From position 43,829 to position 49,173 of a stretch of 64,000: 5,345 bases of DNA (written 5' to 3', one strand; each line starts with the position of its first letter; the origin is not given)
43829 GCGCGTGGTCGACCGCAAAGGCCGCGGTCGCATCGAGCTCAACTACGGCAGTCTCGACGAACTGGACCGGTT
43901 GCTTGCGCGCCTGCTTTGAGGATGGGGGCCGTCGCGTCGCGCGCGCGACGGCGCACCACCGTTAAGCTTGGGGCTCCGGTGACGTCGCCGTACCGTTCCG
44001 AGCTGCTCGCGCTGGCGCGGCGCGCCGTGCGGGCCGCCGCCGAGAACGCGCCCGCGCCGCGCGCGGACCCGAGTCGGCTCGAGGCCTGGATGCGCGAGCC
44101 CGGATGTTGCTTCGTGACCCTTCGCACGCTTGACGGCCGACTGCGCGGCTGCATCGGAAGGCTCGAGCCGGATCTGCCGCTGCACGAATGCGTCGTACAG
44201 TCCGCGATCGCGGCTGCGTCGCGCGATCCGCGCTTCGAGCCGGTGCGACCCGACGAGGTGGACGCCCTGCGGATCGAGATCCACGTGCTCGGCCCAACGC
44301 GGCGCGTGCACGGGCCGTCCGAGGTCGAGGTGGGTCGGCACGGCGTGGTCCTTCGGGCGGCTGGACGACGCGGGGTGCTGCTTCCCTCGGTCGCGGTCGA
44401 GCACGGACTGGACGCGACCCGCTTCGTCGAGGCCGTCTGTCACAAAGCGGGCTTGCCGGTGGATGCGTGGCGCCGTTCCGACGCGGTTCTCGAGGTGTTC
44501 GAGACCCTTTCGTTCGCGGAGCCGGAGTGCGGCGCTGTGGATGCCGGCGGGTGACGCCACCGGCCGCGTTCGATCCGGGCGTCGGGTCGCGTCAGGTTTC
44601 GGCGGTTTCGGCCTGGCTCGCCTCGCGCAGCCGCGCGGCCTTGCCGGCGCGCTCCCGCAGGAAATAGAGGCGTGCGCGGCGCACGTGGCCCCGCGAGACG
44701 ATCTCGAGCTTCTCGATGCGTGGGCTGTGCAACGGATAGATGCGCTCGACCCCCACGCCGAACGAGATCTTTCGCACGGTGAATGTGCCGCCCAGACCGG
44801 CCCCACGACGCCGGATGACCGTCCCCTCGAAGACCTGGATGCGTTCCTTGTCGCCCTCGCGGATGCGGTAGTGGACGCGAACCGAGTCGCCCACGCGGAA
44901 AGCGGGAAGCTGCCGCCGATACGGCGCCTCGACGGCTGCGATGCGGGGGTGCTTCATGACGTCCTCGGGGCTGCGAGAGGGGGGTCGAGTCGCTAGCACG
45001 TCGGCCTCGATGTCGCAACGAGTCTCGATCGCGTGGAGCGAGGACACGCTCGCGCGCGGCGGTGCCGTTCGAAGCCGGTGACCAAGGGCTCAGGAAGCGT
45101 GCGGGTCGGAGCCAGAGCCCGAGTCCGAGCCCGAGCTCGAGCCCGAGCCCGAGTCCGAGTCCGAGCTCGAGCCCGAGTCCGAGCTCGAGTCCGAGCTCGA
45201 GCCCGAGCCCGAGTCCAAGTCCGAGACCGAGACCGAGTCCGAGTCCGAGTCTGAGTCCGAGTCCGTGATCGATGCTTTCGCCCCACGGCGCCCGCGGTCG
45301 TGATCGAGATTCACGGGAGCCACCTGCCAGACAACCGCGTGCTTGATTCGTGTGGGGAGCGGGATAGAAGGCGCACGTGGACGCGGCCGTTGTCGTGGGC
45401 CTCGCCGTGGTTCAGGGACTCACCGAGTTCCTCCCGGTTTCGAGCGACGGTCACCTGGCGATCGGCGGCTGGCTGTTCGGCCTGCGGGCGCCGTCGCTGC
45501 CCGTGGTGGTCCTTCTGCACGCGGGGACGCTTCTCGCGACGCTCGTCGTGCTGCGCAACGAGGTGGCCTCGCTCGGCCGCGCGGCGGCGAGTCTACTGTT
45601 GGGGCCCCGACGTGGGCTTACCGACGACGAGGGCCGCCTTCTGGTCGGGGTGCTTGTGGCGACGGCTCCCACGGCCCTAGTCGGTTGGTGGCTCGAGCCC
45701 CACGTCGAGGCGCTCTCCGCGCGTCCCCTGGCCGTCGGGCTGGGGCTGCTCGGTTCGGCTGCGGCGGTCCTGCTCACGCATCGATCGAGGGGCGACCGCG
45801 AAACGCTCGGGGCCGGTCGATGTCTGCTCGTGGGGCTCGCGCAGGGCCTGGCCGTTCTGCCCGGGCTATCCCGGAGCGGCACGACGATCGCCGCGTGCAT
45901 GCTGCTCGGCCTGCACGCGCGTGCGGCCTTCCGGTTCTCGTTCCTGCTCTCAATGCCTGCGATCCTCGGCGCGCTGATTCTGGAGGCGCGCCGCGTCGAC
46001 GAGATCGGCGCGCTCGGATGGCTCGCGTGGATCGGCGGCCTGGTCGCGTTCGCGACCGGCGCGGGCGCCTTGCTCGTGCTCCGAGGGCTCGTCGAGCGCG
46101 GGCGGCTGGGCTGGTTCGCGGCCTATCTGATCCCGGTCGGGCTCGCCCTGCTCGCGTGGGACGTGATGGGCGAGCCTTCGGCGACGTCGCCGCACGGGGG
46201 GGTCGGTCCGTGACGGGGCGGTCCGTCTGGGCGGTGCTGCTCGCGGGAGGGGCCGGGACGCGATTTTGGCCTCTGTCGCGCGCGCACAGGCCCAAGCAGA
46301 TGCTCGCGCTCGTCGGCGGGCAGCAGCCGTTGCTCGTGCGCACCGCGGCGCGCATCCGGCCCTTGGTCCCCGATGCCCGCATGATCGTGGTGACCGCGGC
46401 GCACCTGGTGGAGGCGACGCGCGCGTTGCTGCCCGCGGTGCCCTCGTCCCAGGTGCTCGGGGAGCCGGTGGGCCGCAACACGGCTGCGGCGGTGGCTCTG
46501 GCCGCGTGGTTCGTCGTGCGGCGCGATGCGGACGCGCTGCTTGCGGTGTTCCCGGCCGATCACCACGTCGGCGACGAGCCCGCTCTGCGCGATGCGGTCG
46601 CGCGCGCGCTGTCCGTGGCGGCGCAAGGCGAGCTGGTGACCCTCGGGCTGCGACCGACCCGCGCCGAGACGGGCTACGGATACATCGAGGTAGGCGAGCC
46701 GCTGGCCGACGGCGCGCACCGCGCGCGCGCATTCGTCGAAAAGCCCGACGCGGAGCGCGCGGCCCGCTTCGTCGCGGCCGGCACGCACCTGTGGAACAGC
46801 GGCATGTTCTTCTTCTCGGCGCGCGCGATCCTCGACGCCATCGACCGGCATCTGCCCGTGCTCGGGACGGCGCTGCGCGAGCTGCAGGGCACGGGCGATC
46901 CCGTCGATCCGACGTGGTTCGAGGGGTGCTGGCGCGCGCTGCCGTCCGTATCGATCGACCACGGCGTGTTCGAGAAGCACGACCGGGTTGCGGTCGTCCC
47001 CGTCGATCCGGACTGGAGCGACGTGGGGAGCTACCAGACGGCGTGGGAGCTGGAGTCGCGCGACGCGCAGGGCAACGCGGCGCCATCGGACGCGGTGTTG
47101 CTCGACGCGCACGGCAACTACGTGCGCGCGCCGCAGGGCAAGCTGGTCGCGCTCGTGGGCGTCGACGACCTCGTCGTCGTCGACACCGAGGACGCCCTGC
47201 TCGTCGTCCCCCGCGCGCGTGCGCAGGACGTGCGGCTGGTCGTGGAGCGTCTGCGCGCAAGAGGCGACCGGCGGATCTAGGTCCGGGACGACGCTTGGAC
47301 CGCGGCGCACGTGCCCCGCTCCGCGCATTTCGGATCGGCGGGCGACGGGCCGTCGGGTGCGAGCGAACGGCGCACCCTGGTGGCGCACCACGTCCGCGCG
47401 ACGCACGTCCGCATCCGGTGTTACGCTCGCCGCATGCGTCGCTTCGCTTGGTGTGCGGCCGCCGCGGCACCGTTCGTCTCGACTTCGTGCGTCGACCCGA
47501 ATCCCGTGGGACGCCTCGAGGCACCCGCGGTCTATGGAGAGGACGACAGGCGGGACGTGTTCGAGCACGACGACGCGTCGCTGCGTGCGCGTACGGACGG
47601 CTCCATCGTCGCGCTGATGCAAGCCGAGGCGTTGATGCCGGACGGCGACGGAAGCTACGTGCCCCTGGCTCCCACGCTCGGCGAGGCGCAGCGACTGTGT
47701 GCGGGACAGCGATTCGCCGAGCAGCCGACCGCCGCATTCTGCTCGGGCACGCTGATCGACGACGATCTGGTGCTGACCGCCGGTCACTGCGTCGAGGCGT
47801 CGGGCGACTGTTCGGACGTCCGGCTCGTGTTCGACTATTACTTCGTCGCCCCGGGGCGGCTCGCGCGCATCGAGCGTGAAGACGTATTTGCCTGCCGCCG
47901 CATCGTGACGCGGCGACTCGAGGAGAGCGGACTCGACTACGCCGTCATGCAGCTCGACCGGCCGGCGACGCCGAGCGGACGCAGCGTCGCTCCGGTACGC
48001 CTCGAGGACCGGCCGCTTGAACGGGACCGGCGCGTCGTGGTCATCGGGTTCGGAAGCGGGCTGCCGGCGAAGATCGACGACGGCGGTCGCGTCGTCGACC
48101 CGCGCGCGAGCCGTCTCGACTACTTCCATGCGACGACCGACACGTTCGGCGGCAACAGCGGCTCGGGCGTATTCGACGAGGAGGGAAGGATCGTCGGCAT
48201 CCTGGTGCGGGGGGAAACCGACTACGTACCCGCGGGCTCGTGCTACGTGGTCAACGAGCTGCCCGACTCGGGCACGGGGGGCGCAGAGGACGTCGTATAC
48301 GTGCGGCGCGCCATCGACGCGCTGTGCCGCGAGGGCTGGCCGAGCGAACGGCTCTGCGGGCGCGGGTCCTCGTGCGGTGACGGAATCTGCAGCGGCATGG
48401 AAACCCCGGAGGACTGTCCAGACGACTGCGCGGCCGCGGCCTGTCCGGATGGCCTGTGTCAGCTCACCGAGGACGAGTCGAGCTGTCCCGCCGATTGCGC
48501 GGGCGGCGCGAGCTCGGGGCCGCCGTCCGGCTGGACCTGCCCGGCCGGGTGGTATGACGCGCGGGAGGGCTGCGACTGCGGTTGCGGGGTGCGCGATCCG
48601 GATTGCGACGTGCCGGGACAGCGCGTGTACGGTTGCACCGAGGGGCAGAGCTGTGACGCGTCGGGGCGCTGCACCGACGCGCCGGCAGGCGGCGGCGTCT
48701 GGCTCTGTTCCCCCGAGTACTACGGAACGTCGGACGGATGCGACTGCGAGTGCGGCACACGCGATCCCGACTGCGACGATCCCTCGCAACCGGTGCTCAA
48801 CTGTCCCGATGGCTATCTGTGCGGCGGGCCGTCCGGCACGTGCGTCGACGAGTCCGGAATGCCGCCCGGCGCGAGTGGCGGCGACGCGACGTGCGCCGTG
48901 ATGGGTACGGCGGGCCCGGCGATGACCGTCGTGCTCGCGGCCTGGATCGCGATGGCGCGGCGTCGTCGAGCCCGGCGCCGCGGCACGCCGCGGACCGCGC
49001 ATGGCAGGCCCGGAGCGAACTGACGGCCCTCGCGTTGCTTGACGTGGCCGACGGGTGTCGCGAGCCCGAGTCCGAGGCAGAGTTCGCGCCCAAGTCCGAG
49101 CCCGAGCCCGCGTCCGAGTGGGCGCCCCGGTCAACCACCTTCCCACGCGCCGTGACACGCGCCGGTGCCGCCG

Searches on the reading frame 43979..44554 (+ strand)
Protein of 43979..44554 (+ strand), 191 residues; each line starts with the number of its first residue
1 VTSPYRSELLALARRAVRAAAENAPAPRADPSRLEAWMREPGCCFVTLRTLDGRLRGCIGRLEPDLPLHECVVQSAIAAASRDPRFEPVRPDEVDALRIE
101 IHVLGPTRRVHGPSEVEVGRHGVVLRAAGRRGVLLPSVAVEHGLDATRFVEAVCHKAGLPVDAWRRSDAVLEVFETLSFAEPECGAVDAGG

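Call 42: find_encoding_contigs(protein=window:43979-44554:+, flank=10000, max_places=1)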
Protein window:43979-44554:+ (191 aa): 1 contig read that carries it; 1 place shown.
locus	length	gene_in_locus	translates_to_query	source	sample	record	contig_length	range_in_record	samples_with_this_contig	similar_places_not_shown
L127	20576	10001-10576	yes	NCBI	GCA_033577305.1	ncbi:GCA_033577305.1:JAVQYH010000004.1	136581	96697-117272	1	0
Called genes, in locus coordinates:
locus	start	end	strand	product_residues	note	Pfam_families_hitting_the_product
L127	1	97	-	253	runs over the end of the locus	PF00106:adh_short, PF23441:SDR, PF08659:KR, PF13561:adh_short_C2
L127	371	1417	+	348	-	PF10503:Esterase_PHB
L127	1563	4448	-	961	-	PF13191:AAA_16, PF13401:AAA_22, PF13374:TPR_10 (faint), PF07719:TPR_2 (faint), PF17874:TPR_MalT, PF00515:TPR_1 (faint), PF13181:TPR_8 (faint), PF13424:TPR_12, +1 more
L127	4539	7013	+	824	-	-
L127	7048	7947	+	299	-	PF00459:Inositol_P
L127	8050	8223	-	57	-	-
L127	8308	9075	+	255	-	PF00142:Fer4_NifH (weak), PF01656:CbiA, PF02374:ArsA_ATPase (faint), PF06564:CBP_BcsQ, PF09140:MipZ (weak), PF10609:ParA, PF13614:AAA_31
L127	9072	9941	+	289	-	PF02195:ParB_N, PF17762:HTH_ParB, PF23552:ParB_C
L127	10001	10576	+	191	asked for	PF01871:AMMECR1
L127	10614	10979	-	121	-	PF01245:Ribosomal_L19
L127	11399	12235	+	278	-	PF02673:BacA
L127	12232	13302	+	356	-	PF00483:NTP_transferase, PF12804:NTP_transf_3 (weak), PF22640:ManC_GMP_beta-helix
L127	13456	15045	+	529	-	PF00089:Trypsin, PF10459:Peptidase_S46 (faint), PF13365:Trypsin_2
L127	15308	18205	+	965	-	PF00326:Peptidase_S9 (weak), PF06904:Extensin-like_C (weak)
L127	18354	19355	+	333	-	PF10370:Rv2993c-like_N, PF01557:FAA_hydrolase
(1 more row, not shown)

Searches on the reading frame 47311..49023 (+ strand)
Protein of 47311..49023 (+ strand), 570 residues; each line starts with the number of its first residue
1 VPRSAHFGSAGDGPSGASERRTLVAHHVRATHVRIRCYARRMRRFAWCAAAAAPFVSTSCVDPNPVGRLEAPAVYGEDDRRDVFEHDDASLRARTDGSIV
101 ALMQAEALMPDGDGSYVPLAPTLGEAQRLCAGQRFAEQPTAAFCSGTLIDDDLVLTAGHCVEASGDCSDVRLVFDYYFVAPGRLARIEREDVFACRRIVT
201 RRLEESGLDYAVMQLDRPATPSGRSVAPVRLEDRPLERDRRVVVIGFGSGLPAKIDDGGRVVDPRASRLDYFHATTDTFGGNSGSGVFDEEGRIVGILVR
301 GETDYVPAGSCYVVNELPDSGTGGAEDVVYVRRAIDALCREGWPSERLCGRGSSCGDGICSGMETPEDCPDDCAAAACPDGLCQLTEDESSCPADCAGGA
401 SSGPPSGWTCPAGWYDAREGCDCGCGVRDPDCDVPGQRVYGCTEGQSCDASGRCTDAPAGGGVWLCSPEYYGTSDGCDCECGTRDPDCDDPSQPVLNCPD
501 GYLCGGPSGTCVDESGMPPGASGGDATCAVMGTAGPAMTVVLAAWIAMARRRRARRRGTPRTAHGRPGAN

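Call 17: search_protein_families(library=pfam, proteins=[window:47311-49023:+], max_evalue=0.01)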
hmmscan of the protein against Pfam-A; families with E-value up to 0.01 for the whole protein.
window:47311-49023:+ (570 aa): 3 families
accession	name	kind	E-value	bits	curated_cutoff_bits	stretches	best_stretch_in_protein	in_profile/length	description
PF13365.12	Trypsin_2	-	1.5e-19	71.6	27.6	1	144-297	1-144/144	Trypsin-like peptidase domain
PF00089.32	Trypsin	-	1.7e-12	48.1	20.6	1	141-301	24-198/220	Trypsin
PF10459.15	Peptidase_S46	-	1.6e-06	27.5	22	1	272-300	624-652/698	Peptidase S46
